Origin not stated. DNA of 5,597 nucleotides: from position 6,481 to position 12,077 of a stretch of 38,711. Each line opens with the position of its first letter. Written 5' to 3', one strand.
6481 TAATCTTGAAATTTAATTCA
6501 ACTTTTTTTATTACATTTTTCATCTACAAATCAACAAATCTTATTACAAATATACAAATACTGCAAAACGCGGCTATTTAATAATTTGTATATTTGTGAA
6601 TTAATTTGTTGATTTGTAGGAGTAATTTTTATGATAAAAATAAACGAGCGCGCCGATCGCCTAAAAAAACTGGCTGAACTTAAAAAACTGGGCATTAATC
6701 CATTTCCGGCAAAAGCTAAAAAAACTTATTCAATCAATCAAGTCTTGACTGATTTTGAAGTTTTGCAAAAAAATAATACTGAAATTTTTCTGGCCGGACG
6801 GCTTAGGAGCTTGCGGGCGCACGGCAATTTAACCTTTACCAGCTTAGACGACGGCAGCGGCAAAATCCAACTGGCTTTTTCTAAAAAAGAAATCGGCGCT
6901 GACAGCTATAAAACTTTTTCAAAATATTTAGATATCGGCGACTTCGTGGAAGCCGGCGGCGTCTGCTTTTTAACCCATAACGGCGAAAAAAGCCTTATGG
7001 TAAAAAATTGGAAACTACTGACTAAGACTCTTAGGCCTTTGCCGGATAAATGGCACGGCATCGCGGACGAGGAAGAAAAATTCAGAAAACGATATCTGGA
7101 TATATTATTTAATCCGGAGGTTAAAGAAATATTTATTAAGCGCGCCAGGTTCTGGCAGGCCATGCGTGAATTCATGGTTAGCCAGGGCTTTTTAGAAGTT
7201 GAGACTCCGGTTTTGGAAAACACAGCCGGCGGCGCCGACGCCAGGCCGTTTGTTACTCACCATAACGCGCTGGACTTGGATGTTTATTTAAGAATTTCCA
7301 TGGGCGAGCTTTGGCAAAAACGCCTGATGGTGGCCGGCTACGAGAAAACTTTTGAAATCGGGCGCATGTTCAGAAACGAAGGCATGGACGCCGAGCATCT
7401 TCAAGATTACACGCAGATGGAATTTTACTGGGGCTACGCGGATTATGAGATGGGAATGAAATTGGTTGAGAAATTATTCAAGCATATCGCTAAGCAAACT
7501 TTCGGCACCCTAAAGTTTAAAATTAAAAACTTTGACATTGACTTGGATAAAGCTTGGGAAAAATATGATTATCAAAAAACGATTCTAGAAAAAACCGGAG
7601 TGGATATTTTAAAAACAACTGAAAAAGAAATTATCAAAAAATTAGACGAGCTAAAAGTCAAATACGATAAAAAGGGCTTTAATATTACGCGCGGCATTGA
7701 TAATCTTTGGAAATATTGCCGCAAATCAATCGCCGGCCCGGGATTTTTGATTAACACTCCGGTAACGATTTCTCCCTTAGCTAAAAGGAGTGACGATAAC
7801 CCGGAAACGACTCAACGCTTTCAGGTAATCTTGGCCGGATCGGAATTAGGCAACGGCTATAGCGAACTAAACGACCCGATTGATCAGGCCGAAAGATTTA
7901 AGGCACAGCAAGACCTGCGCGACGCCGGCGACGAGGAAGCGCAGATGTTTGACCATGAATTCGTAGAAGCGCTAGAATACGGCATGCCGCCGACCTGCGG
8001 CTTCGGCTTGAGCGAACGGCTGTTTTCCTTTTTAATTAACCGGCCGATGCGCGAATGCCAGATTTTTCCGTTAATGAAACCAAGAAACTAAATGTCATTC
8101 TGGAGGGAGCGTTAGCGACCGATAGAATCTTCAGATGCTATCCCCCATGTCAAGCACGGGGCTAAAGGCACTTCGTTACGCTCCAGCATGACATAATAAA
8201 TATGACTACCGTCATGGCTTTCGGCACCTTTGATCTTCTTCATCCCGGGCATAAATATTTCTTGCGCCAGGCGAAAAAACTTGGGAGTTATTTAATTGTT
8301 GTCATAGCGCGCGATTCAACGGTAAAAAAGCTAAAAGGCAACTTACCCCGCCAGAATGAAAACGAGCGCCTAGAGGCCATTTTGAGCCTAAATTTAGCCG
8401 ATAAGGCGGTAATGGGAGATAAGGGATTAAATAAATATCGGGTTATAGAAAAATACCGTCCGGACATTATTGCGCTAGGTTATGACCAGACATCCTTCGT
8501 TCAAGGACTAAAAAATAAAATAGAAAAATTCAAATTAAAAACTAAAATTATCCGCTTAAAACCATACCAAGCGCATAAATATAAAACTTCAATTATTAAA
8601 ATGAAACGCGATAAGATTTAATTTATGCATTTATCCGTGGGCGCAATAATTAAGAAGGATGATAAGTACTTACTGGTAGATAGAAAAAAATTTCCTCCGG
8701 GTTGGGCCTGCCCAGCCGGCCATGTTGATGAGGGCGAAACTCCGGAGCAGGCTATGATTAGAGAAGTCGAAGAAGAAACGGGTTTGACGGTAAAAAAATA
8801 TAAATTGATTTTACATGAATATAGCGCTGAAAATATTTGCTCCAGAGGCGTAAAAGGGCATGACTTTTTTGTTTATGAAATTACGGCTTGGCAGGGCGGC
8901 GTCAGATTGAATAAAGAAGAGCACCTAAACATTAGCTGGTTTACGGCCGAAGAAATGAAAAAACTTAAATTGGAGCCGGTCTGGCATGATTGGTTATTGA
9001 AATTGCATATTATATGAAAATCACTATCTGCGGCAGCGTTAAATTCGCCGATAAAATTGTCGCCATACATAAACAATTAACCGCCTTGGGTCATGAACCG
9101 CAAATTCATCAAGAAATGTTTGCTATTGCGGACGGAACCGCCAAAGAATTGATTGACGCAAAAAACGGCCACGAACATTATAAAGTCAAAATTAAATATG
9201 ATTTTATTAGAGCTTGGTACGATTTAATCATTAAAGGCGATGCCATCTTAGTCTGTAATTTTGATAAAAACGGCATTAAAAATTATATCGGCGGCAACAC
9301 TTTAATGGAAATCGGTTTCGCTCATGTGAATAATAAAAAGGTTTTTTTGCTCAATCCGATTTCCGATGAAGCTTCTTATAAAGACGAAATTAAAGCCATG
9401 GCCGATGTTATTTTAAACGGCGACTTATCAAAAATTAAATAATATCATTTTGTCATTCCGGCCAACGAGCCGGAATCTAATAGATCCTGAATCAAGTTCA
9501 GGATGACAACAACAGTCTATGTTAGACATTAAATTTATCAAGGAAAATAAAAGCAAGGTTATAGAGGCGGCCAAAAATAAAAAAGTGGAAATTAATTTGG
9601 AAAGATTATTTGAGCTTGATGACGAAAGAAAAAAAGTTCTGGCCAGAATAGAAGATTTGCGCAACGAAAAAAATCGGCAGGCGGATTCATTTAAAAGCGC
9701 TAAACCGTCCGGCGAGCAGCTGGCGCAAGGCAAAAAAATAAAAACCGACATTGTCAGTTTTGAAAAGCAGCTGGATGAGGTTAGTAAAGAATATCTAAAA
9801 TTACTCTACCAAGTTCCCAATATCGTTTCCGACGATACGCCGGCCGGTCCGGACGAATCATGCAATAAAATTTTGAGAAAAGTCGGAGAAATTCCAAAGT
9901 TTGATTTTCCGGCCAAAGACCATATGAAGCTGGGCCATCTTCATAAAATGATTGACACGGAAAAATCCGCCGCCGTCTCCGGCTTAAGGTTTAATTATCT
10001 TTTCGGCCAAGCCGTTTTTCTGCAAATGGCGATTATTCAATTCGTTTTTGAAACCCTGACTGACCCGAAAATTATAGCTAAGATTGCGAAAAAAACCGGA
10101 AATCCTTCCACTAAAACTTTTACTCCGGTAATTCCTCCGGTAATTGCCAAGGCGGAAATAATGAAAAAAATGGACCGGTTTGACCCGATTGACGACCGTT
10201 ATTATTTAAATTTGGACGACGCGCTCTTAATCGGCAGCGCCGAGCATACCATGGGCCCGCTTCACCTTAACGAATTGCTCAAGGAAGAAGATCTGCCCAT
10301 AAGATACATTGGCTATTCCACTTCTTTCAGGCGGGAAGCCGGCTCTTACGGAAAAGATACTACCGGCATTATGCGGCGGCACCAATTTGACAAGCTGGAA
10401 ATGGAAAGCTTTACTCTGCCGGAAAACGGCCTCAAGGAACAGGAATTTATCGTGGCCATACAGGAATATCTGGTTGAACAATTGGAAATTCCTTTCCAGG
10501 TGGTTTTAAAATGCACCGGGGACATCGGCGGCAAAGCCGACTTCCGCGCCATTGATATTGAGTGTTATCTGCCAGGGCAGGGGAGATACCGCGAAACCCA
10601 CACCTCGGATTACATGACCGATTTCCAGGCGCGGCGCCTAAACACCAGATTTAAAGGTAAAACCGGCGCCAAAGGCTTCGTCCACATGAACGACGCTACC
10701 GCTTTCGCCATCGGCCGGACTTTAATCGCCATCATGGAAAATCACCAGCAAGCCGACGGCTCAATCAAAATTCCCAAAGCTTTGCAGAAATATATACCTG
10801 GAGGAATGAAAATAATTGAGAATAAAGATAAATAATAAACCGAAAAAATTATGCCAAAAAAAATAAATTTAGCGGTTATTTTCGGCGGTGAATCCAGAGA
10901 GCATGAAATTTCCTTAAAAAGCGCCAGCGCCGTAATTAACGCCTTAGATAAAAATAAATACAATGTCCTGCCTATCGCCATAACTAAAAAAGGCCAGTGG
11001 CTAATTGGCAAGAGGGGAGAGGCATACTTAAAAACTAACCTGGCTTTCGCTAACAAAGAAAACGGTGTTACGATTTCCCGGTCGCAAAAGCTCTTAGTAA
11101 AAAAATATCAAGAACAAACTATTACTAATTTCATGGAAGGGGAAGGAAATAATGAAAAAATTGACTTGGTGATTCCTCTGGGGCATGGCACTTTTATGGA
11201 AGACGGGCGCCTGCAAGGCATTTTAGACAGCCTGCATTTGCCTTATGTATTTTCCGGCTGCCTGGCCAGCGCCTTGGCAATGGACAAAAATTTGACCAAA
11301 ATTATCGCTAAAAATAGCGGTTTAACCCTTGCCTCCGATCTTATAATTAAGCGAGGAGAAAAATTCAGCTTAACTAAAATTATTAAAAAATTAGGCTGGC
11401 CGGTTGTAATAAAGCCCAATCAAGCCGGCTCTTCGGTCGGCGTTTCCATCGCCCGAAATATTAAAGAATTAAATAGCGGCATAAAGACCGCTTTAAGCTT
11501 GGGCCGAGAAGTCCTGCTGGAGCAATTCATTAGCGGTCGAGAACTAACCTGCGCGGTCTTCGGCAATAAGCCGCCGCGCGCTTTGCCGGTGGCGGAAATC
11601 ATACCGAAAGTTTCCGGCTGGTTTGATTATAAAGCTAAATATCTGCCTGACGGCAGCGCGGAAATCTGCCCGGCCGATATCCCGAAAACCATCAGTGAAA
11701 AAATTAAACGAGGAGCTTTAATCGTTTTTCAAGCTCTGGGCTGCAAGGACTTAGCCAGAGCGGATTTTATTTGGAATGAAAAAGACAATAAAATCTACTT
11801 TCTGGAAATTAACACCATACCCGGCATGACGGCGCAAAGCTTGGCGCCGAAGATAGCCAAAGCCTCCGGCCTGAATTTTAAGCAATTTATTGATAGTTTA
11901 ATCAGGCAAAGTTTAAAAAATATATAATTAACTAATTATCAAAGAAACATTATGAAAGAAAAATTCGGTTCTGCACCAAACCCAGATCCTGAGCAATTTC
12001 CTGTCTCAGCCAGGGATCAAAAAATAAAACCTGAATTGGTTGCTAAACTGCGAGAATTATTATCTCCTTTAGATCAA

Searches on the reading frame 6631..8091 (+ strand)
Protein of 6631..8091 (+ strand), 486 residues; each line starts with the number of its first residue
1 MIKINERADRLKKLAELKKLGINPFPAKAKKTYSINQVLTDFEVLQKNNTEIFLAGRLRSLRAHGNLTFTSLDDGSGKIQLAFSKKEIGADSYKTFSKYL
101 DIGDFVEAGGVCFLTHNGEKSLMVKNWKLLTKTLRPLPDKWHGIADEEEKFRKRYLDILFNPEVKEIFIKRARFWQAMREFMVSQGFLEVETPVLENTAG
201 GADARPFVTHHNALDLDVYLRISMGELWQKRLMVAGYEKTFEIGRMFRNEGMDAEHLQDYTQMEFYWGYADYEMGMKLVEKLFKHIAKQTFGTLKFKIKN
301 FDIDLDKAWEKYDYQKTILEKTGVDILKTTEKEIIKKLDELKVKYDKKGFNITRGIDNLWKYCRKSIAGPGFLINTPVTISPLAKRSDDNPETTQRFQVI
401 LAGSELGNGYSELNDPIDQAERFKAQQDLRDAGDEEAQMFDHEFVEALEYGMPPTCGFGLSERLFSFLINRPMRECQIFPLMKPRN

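Call 8: search_protein_families(library=pfam, proteins=[window:6631-8091:+], max_evalue=0.001)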
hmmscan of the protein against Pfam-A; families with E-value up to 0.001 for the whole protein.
window:6631-8091:+ (486 aa): 3 families
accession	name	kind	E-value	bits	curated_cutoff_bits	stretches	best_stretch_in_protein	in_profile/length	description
PF00152.25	tRNA-synt_2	-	1.3e-70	238.4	25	1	146-482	1-307/308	tRNA synthetases class II (D, K and N)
PF01336.31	tRNA_anti-codon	-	1.2e-11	44.8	27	1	54-130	3-75/75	OB-fold nucleic acid binding domain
PF01409.25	tRNA-synt_2d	-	6.5e-07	29.5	19.8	1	216-299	79-163/246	tRNA synthetases class II core domain (F)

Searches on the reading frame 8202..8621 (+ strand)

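Call 8: search_protein_families(library=pfam, proteins=[window:8202-8621:+], max_evalue=0.001)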
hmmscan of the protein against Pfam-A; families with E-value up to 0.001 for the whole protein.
window:8202-8621:+ (139 aa): 2 families
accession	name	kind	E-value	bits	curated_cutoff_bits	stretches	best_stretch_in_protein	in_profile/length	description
PF01467.32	CTP_transf_like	-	6.7e-17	62.4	21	1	6-133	2-131/133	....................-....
PF06574.18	FAD_syn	-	0.0007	19.9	27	0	3-28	8-33/158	FAD synthetase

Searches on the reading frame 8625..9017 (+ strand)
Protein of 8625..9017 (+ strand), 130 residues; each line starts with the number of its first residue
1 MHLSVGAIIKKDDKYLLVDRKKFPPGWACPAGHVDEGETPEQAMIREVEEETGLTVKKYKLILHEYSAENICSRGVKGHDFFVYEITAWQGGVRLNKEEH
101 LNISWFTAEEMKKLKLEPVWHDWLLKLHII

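Call 8: search_protein_families(library=pfam, proteins=[window:8625-9017:+], max_evalue=0.001)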
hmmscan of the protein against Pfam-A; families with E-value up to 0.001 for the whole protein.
window:8625-9017:+ (130 aa): 2 families
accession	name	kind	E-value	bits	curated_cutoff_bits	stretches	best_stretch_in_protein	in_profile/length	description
PF00293.34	NUDIX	-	9e-24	84.4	21.1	1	2-118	3-125/134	NUDIX domain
PF14815.12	NUDIX_4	-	6.5e-05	23.1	35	1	5-117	2-104/113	NUDIX domain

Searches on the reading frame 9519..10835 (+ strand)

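Call 8: search_protein_families(library=pfam, proteins=[window:9519-10835:+], max_evalue=0.001)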
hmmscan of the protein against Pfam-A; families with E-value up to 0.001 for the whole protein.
window:9519-10835:+ (438 aa): 2 families
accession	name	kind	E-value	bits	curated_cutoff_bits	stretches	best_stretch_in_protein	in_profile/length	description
PF00587.30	tRNA-synt_2b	-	6.6e-28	98.4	29.3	1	233-409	9-179/179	tRNA synthetase class II core domain (G, H, P, S and T)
PF02403.27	Seryl_tRNA_N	-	7.7e-18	65.2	28.2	1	1-103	1-108/108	Seryl-tRNA synthetase N-terminal domain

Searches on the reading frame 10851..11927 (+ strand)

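Call 9: search_protein_families(library=pfam, proteins=[window:10851-11927:+], max_evalue=0.001)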
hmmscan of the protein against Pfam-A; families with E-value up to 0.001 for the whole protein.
window:10851-11927:+ (358 aa): 8 families
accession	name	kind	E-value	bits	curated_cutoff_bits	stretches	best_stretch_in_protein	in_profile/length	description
PF07478.18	Dala_Dala_lig_C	-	2.7e-55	187.5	24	1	161-351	10-203/204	D-ala D-ala ligase C-terminus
PF01820.27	Dala_Dala_lig_N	-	3.5e-30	105.4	34.6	1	7-133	2-119/121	D-ala D-ala ligase N-terminus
PF02786.22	CPSase_L_D2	-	2e-08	34.5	19.8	1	170-322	26-178/211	Carbamoyl-phosphate synthase L chain, ATP binding domain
PF02655.19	ATP-grasp_3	-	3.2e-05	24.5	23.2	1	182-322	31-155/160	ATP-grasp domain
PF01071.24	GARS_A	-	0.00015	22.1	27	1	146-238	3-100/194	Phosphoribosylglycinamide synthetase, ATP-grasp (A) domain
PF13535.11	ATP-grasp_4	-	0.00015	21.9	27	0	183-239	3-73/160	ATP-grasp domain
PF02222.28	ATP-grasp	-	0.0002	21.5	27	1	156-233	6-83/179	ATP-grasp domain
PF08443.16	RimK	-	0.00022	21.3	21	0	150-230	9-85/188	RimK-like ATP-grasp domain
